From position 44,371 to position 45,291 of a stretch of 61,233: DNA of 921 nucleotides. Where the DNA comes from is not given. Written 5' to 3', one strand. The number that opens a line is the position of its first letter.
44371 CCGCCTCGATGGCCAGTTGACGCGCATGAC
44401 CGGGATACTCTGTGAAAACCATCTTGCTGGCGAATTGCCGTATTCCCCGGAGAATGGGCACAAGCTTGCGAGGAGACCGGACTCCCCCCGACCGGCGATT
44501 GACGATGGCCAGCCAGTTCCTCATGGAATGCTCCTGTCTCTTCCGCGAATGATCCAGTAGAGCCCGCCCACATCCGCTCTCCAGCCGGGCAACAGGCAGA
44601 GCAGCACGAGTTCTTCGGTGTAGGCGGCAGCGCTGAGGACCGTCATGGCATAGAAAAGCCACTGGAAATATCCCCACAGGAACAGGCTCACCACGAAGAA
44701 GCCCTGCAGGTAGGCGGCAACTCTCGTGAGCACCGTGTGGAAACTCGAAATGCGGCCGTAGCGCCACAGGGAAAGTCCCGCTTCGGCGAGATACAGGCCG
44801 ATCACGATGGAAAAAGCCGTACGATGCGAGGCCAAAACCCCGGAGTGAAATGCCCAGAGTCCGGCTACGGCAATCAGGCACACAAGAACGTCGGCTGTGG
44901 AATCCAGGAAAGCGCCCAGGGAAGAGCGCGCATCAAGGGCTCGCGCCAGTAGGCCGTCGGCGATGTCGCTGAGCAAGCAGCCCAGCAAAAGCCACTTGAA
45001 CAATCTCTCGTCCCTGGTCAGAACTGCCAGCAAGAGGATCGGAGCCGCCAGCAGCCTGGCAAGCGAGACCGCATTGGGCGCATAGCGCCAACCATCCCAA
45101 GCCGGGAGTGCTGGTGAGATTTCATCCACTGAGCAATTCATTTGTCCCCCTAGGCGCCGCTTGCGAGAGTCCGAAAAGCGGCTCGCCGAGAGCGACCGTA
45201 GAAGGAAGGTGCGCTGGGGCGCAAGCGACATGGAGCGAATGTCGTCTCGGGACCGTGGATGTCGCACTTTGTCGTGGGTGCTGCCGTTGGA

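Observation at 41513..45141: Translationally coupled lipid activate-and-transfer cassette: CDP-alcohol phosphatidyltransferase, DAG-kinase-like kinase, CdsA-like cytidylyltransferase and acyl reductase-like SDR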

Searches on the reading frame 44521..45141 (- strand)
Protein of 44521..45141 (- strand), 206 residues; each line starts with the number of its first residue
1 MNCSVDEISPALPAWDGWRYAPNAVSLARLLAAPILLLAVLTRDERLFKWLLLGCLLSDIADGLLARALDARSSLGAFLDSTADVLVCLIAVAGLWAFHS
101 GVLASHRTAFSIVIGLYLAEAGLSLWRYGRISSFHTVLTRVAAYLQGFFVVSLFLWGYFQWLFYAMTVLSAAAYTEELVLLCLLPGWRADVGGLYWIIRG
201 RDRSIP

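Call 3: search_protein_families(library=pfam, proteins=[window:44521-45141:-], max_evalue=0.01)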
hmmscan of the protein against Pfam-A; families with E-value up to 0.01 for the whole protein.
window:44521-45141:- (206 aa): 1 family
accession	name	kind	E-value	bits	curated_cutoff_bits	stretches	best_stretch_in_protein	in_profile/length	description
PF01066.26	CDP-OH_P_transf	-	7.5e-14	52.8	22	1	21-168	3-148/152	CDP-alcohol phosphatidyltransferase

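Call 4: search_protein_families(library=ncbifam, proteins=[window:44521-45141:-], max_evalue=0.01)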
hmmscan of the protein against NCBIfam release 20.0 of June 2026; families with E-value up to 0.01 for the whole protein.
window:44521-45141:- (206 aa): 7 families
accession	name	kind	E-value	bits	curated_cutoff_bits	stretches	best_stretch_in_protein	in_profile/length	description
NF053678.1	ClpnSynClsA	equivalog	1.5e-08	35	240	1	22-96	6-81/180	cardiolipin synthase ClsA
TIGR00560.1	pgsA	equivalog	3.9e-08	34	109.1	1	21-159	3-145/183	CDP-diacylglycerol--glycerol-3-phosphate 3-phosphatidyltransferase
NF040950.1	archin_ph_syn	equivalog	8.3e-08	32.3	180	1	18-99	22-104/191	archaetidylinositol phosphate synthase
NF045883.1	PIPSynth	equivalog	5.3e-06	26.3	170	1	21-98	24-102/197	phosphatidylinositol phosphate synthase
TIGR00473.1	pssA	equivalog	5.8e-06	26.5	107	1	50-168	25-140/153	CDP-diacylglycerol--serine O-phosphatidyltransferase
TIGR04217.1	archae_ser_T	exception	0.00017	21.5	200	1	22-128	10-113/221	archaetidylserine synthase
NF008090.0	PRK10832.1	equivalog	0.0057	16.8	304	1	56-93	43-80/182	CDP-diacylglycerol--glycerol-3-phosphate 3-phosphatidyltransferase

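Call 13: search_solved_structures(query=window:44521-45141:-, max_evalue=0.01, show_alignments=3)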
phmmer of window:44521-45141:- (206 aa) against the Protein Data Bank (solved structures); distinct sequences matched with E-value up to 0.01: 0.

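Call 54: find_homologous_proteins(query=window:44521-45141:-)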
Query window:44521-45141:- (206 aa): 208 proteins with E <= 0.001 among 5787 candidates; the best 120 are listed.
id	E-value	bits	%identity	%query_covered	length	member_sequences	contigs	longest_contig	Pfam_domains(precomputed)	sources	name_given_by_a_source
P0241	1.6e-128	445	100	100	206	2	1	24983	PF01066.27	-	-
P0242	7.6e-92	325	77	100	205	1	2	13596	PF01066.27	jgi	-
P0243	2.0e-68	249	63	90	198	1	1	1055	PF01066.27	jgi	jgi:cardiolipin synthase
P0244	3.7e-67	244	61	95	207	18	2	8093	PF01066.27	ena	-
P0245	9.0e-67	243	59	90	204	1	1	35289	PF01066.27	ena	-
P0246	3.4e-66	241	64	89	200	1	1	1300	PF01066.27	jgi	jgi:cardiolipin synthase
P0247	4.4e-66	241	60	92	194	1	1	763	PF01066.27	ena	-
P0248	6.2e-65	237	59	92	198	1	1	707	PF01066.27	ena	-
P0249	6.7e-65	237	64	90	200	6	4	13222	PF01066.27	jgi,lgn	jgi:phosphatidylglycerophosphate synthase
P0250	1.5e-64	236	64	90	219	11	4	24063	PF01066.27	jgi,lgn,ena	jgi:cardiolipin synthase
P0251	2.0e-64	235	62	92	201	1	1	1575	PF01066.27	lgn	-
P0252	3.5e-64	235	61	89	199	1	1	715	PF01066.27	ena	-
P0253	1.1e-63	233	62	89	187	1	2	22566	PF01066.27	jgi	jgi:phosphatidylglycerophosphate synthase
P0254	5.2e-63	231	62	88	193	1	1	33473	PF01066.27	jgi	jgi:phosphatidylglycerophosphate synthase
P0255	6.1e-63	231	58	98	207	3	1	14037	PF01066.27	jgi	jgi:cardiolipin synthase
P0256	8.1e-63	230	56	97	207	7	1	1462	PF01066.27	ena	-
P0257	1.0e-62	230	60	88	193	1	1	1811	PF01066.27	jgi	jgi:CDP-diacylglycerol--glycerol-3-phosphate 3-phosphatidyltransferase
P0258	1.1e-62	230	59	88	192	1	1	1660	PF01066.27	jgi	jgi:CDP-diacylglycerol--glycerol-3-phosphate 3-phosphatidyltransferase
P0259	2.1e-62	229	63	90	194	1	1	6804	PF01066.27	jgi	jgi:phosphatidylglycerophosphate synthase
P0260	2.6e-62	228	60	90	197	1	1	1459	PF01066.27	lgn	-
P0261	3.4e-62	228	63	89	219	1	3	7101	PF01066.27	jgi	jgi:phosphatidylglycerophosphate synthase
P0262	3.7e-62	228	59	88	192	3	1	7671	PF01066.27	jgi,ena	jgi:CDP-diacylglycerol--glycerol-3-phosphate 3-phosphatidyltransferase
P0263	4.5e-62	228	62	90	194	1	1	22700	PF01066.27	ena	-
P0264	6.3e-62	227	60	89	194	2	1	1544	PF01066.27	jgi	-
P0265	8.8e-62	227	59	88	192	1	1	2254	PF01066.27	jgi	jgi:CDP-diacylglycerol--glycerol-3-phosphate 3-phosphatidyltransferase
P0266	9.8e-62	227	58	92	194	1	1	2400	PF01066.27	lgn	-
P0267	1.0e-61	227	62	90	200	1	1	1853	PF01066.27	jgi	jgi:phosphatidylglycerophosphate synthase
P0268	1.3e-61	226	56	89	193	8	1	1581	PF01066.27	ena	-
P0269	1.4e-61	226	59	90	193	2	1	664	PF01066.27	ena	-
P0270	2.6e-61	225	56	91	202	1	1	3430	PF01066.27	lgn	-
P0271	2.6e-61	225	59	92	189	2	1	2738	PF01066.27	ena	-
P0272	5.1e-61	224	61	89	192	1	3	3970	PF01066.27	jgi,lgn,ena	-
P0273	1.0e-60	223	58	89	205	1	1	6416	PF01066.27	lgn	-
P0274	1.3e-60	223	64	85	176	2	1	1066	PF01066.27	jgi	jgi:CDP-diacylglycerol--glycerol-3-phosphate 3-phosphatidyltransferase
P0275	1.4e-60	223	57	92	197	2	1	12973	PF01066.27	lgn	-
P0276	1.6e-60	223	59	87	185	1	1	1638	PF01066.27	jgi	jgi:cardiolipin synthase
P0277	1.8e-60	223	57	90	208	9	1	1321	PF01066.27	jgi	jgi:phosphatidylglycerophosphate synthase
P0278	2.0e-60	222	60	89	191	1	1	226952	PF01066.27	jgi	jgi:CDP-diacylglycerol--glycerol-3-phosphate 3-phosphatidyltransferase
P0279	2.5e-60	222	57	88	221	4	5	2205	PF01066.27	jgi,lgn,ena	jgi:CDP-diacylglycerol--glycerol-3-phosphate 3-phosphatidyltransferase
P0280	4.2e-60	221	58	90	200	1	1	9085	PF01066.27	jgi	jgi:phosphatidylglycerophosphate synthase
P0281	7.8e-60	220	58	90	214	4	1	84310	PF01066.27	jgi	jgi:phosphatidylglycerophosphate synthase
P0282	1.1e-59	220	57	92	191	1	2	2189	PF01066.27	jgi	jgi:CDP-diacylglycerol--glycerol-3-phosphate 3-phosphatidyltransferase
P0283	1.2e-59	220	58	88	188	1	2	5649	PF01066.27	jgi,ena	jgi:cardiolipin synthase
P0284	1.3e-59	220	60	91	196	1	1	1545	PF01066.27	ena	-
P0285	1.5e-59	220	59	92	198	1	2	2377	PF01066.27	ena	-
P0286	1.7e-59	219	60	91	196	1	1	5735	PF01066.27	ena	-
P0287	2.9e-59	219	58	91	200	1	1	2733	PF01066.27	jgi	jgi:cardiolipin synthase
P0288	3.6e-59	218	57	89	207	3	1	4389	PF01066.27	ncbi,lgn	-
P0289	4.5e-59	218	56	90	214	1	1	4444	PF01066.27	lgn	-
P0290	4.7e-59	218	60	87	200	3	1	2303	PF01066.27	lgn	-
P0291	6.8e-59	217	56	90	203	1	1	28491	PF01066.27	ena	-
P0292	8.6e-59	217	59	88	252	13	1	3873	PF01066.27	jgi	-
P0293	9.1e-59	217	61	83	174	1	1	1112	PF01066.27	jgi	jgi:CDP-diacylglycerol--glycerol-3-phosphate 3-phosphatidyltransferase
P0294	1.3e-58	216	52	96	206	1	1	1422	PF01066.27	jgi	jgi:phosphatidylglycerophosphate synthase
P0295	1.7e-58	216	56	99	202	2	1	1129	PF01066.27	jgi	-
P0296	1.9e-58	216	57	88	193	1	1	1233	PF01066.27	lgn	-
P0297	2.2e-58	216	58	87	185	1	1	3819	PF01066.27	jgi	jgi:cardiolipin synthase (CMP-forming)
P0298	2.8e-58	215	55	89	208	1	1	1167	PF01066.27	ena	-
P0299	3.2e-58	215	58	89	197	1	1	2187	PF01066.27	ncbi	-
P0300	3.2e-58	215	58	88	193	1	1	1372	PF01066.27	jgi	-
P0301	3.5e-58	215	59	88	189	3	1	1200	PF01066.27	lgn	-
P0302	3.9e-58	215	57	90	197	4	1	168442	PF01066.27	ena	-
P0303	5.8e-58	214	58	90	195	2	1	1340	PF01066.27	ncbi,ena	-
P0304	6.0e-58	214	58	89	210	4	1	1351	PF01066.27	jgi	jgi:phosphatidylglycerophosphate synthase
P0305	6.0e-58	214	58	89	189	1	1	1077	PF01066.27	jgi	jgi:CDP-diacylglycerol--glycerol-3-phosphate 3-phosphatidyltransferase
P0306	7.4e-58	214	59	89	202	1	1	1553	PF01066.27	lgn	-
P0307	7.9e-58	214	55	90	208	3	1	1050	PF01066.27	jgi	jgi:CDP-diacylglycerol--glycerol-3-phosphate 3-phosphatidyltransferase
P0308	9.2e-58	214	56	98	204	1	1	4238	PF01066.27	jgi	jgi:CDP-diacylglycerol--glycerol-3-phosphate 3-phosphatidyltransferase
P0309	9.4e-58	214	59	87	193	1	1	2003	PF01066.27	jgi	jgi:phosphatidylglycerophosphate synthase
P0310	1.0e-57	213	58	91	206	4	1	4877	PF01066.27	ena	-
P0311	1.2e-57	213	56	90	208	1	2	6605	PF01066.27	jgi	jgi:phosphatidylglycerophosphate synthase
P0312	1.3e-57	213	57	90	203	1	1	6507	PF01066.27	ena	-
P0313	1.4e-57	213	59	89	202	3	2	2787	PF01066.27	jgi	jgi:phosphatidylglycerophosphate synthase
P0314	2.7e-57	212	57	89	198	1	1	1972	PF01066.27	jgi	jgi:phosphatidylglycerophosphate synthase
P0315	3.5e-57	212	58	89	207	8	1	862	PF01066.27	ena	-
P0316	4.0e-57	212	57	90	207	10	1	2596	PF01066.27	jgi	jgi:phosphatidylglycerophosphate synthase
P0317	4.1e-57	212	55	90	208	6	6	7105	PF01066.27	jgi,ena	jgi:CDP-diacylglycerol--glycerol-3-phosphate 3-phosphatidyltransferase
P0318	4.1e-57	212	59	89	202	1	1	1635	PF01066.27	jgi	jgi:cardiolipin synthase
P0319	6.0e-57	211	58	87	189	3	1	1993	PF01066.27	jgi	jgi:CDP-diacylglycerol--glycerol-3-phosphate 3-phosphatidyltransferase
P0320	9.4e-57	210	56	89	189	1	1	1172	PF01066.27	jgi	jgi:cardiolipin synthase (CMP-forming)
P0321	9.4e-57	210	55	95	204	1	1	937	PF01066.27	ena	-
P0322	1.1e-56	210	57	89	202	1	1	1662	PF01066.27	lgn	-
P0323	1.2e-56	210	57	89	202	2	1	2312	PF01066.27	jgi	jgi:phosphatidylglycerophosphate synthase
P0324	2.3e-56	209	55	94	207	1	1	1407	PF01066.27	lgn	-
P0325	2.5e-56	209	59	83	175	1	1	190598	PF01066.27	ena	-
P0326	2.8e-56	209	60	83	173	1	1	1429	PF01066.27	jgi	jgi:CDP-diacylglycerol--glycerol-3-phosphate 3-phosphatidyltransferase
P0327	4.3e-56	208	54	90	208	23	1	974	PF01066.27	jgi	jgi:cardiolipin synthase (CMP-forming)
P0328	4.6e-56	208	56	89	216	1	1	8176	PF01066.27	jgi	jgi:cardiolipin synthase (CMP-forming)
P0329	5.1e-56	208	54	93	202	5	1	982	PF01066.27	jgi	jgi:phosphatidylglycerophosphate synthase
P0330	5.2e-56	208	54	91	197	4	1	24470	PF01066.27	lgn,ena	-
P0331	6.2e-56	208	56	90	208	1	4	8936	PF01066.27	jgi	jgi:cardiolipin synthase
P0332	6.4e-56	208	57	89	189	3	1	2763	PF01066.27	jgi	jgi:phosphatidylglycerophosphate synthase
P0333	7.5e-56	207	57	88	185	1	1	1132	PF01066.27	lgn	-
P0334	7.8e-56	207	55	90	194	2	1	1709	PF01066.27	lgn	-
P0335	7.9e-56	207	55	89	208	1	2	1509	PF01066.27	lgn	-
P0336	8.3e-56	207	54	94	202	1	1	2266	PF01066.27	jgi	jgi:cardiolipin synthase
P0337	1.1e-55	207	58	92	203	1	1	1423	PF01066.27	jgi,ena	-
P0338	1.3e-55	207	57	89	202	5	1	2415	PF01066.27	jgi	-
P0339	1.4e-55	207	56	87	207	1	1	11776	PF01066.27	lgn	-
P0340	1.4e-55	206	65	75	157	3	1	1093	PF01066.27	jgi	jgi:CDP-diacylglycerol--glycerol-3-phosphate 3-phosphatidyltransferase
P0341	1.6e-55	206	56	87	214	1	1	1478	PF01066.27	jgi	jgi:CDP-diacylglycerol--glycerol-3-phosphate 3-phosphatidyltransferase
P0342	1.8e-55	206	55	94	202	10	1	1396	PF01066.27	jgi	jgi:phosphatidylglycerophosphate synthase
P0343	3.6e-55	205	56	89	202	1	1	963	PF01066.27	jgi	jgi:cardiolipin synthase (CMP-forming)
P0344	4.2e-55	205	57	87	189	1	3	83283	PF01066.27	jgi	jgi:cardiolipin synthase (CMP-forming)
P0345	4.3e-55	205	54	90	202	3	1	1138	PF01066.27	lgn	-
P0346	4.6e-55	205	57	89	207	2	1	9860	PF01066.27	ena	-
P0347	6.1e-55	204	57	89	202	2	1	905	PF01066.27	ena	-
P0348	1.5e-54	203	55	90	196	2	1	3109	PF01066.27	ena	-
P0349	2.3e-54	203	56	89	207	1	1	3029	PF01066.27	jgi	jgi:phosphatidylglycerophosphate synthase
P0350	3.1e-54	202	57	92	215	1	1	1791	PF01066.27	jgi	jgi:CDP-diacylglycerol--glycerol-3-phosphate 3-phosphatidyltransferase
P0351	3.4e-54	202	57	91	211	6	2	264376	PF01066.27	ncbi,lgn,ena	-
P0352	1.3e-53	200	51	93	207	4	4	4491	PF01066.27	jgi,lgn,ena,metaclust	metaclust:\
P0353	1.5e-53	200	54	89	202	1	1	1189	PF01066.27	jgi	jgi:cardiolipin synthase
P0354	1.5e-53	200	55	90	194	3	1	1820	PF01066.27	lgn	-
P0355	2.2e-53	199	57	89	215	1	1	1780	PF01066.27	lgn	-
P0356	4.1e-53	198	55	87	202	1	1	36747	PF01066.27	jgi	jgi:phosphatidylglycerophosphate synthase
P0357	8.7e-53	197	55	89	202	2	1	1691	PF01066.27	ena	-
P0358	9.2e-53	197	55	91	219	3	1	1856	PF01066.27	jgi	jgi:cardiolipin synthase (CMP-forming)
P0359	9.7e-53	197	53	92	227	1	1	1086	PF01066.27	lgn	-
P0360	1.1e-52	197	59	80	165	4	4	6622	PF01066.27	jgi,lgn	jgi:phosphatidylglycerophosphate synthase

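Call 56: search_solved_structures(query=A3, max_evalue=1, show_alignments=2)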
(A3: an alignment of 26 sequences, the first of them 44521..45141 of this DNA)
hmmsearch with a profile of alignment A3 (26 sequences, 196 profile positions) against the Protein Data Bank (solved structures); distinct sequences matched with E-value up to 1: 22.
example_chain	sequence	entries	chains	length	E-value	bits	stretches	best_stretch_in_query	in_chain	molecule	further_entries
7drj_A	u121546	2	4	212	3.3e-09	40.2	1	43-89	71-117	CDP-diacylglycerol--glycerol-3-phosphate 3-phosphatidyltransferase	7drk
7b1k_A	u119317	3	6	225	5.8e-05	26.4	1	41-86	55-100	CDP-diacylglycerol--serine O-phosphatidyltransferase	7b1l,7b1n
7pow_A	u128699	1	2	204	0.00018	24.8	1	41-86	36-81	CDP-diacylglycerol--serine O-phosphatidyltransferase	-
9rar_A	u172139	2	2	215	0.00023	24.4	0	37-79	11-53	TRP_F43W | [(sulfaNHC)Au].TRP_F43W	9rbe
9h10_A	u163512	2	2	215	0.00034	23.9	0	39-83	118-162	[(sulfaNHC)Au].TRP_18 | Tandem-repeat protein (TRP)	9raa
8s6p_A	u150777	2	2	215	0.00037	23.8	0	37-81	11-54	TRP_18 F116W (R0) | TRP_18 F116W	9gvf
6h53_A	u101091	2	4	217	0.0011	22.2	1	45-114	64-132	CDP-diacylglycerol--inositol 3-phosphatidyltransferase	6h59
6h5a_A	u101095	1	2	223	0.0012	22.1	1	45-114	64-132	CDP-diacylglycerol--inositol 3-phosphatidyltransferase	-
8c3w_A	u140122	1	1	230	0.0016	21.7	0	37-81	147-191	dnHEM1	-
5d91_A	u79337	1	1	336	0.0026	21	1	39-115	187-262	AF2299 protein,Phosphatidylinositol synthase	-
5d92_D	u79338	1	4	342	0.003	20.8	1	39-115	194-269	AF2299 protein,Phosphatidylinositol synthase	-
6wm5_A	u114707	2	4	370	0.013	18.7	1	45-116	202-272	AfCTD-Phosphatidylinositol-phosphate synthase (PIPS) fusion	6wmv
9uet_A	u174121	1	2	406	0.034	17.3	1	9-139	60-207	Cholinephosphotransferase 1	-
4o6m_A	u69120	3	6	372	0.077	16.2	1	44-89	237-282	AF2299, a CDP-alcohol phosphotransferase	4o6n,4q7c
6jlu_I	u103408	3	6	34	0.16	15.1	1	128-150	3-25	PsbI | Photosystem II reaction center protein I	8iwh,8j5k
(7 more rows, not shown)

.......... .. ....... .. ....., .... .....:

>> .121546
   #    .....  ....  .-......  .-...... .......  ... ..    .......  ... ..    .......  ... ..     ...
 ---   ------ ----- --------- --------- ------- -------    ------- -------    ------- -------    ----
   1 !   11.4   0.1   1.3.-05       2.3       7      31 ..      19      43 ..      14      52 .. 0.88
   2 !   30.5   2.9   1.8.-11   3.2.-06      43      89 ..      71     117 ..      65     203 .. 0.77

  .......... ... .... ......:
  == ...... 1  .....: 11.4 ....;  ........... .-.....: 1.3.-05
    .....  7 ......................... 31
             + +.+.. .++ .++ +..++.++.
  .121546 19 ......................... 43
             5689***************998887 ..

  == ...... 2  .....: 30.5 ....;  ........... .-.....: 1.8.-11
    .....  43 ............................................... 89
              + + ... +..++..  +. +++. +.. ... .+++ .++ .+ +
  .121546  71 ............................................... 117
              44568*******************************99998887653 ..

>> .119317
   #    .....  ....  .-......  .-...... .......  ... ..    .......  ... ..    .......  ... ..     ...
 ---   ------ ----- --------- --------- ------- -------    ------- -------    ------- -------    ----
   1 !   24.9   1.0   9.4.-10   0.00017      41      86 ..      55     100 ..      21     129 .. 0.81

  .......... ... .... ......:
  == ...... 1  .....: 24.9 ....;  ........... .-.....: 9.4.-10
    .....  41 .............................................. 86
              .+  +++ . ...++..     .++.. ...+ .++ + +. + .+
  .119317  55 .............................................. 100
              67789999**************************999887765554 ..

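Call 74: predict_structure(alignment_id=A6)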
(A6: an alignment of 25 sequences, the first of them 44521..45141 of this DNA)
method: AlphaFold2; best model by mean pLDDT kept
length: 206 residues; sequences in the alignment: 25
mean_pLDDT: 87.6   pTM: 0.77
mean pLDDT of the five models: 87.6, 87.0, 86.4, 84.9, 82.3
residues with pLDDT >= 90: 141; 70-90: 44; 50-70: 11; < 50: 10
segments of 3 or more residues with pLDDT < 50: 1-5, 204-206
pLDDT, mean of each block of 10 residues (from residue 1): 46 68 94 98 97 95 89 88 93 95 96 94 92 84 91 93 96 95 87 81 52
secondary structure, 60 per line:
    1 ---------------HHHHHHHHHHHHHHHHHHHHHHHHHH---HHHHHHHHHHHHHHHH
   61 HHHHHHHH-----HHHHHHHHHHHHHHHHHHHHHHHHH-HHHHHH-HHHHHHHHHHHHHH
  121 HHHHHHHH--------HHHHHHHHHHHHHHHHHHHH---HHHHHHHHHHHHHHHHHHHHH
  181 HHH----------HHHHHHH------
elements in order: H16-41 H45-68 H74-98 H100-105 H107-128 H137-156 H160-183 H194-200

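Call 78: fold_search(model_id=the predicted structure, library=pdb)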
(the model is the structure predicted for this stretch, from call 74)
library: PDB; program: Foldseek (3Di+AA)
matches with E <= 10: 47; with E <= 0.001: 0
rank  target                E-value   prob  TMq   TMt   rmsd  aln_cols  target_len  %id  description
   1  7drj_A                1.3e-03  1.00  0.60  0.64   3.8       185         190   21  Crystal structure of phosphatidylglycerol phosphate synthase in complex with phosphatidylglycerol phosphate (released 2021-12-08)
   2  7drj_B                1.3e-03  1.00  0.59  0.64   3.8       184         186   21  Crystal structure of phosphatidylglycerol phosphate synthase in complex with phosphatidylglycerol phosphate (released 2021-12-08)
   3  7drk_A                2.0e-02  1.00  0.61  0.67   3.3       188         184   21  Crystal structure of phosphatidylglycerol phosphate synthase in complex with cytidine diphosphate-diacylglycerol (released 2021-12-08)
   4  7b1k_A                9.7e-02  0.98  0.39  0.40   8.7       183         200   19  Crystal structure of phosphatidyl serine synthase (PSS) in the closed conformation with bound citrate. (released 2021-12-08)
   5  7pow_A                9.7e-02  0.96  0.38  0.39  11.0       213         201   19  Crystal structure of phosphatidyl serine synthase (PSS) in transition state. (released 2021-12-08)
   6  7pow_B                1.0e-01  0.97  0.40  0.40  11.9       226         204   19  Crystal structure of phosphatidyl serine synthase (PSS) in transition state. (released 2021-12-08)
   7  4mnd                  1.4e-01  0.99  0.45  0.27   5.9       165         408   20  Crystal structure of Archaeoglobus fulgidus IPCT-DIPPS bifunctional membrane protein (released 2014-07-02)
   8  7b1k_B                2.3e-01  0.87  0.37  0.37  10.2       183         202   20  Crystal structure of phosphatidyl serine synthase (PSS) in the closed conformation with bound citrate. (released 2021-12-08)
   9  4o6n_A                2.6e-01  0.94  0.41  0.29   7.5       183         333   16  Structure of AF2299, a CDP-alcohol phosphotransferase (CDP-bound) (released 2014-05-14)
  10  8ero_A                3.1e-01  0.98  0.51  0.32   5.3       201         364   18  Structure of Xenopus cholinephosphotransferase1 in complex with CDP (released 2023-04-26)
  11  4q7c_A                3.5e-01  0.91  0.41  0.29   7.5       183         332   16  Structure of AF2299, a CDP-alcohol phosphotransferase (released 2014-05-28)
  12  4o6m_A                5.2e-01  0.87  0.41  0.29   7.4       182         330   16  Structure of AF2299, a CDP-alcohol phosphotransferase (CMP-bound) (released 2014-05-14)
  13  4o6m_B                5.2e-01  0.85  0.40  0.28   7.4       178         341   16  Structure of AF2299, a CDP-alcohol phosphotransferase (CMP-bound) (released 2014-05-14)
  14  5d92_A                8.0e-01  0.90  0.49  0.33   6.2       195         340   17  Structure of a phosphatidylinositolphosphate (PIP) synthase from Renibacterium Salmoninarum (released 2015-11-04)
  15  5d92_B                1.1e+00  0.87  0.50  0.34   5.9       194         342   18  Structure of a phosphatidylinositolphosphate (PIP) synthase from Renibacterium Salmoninarum (released 2015-11-04)
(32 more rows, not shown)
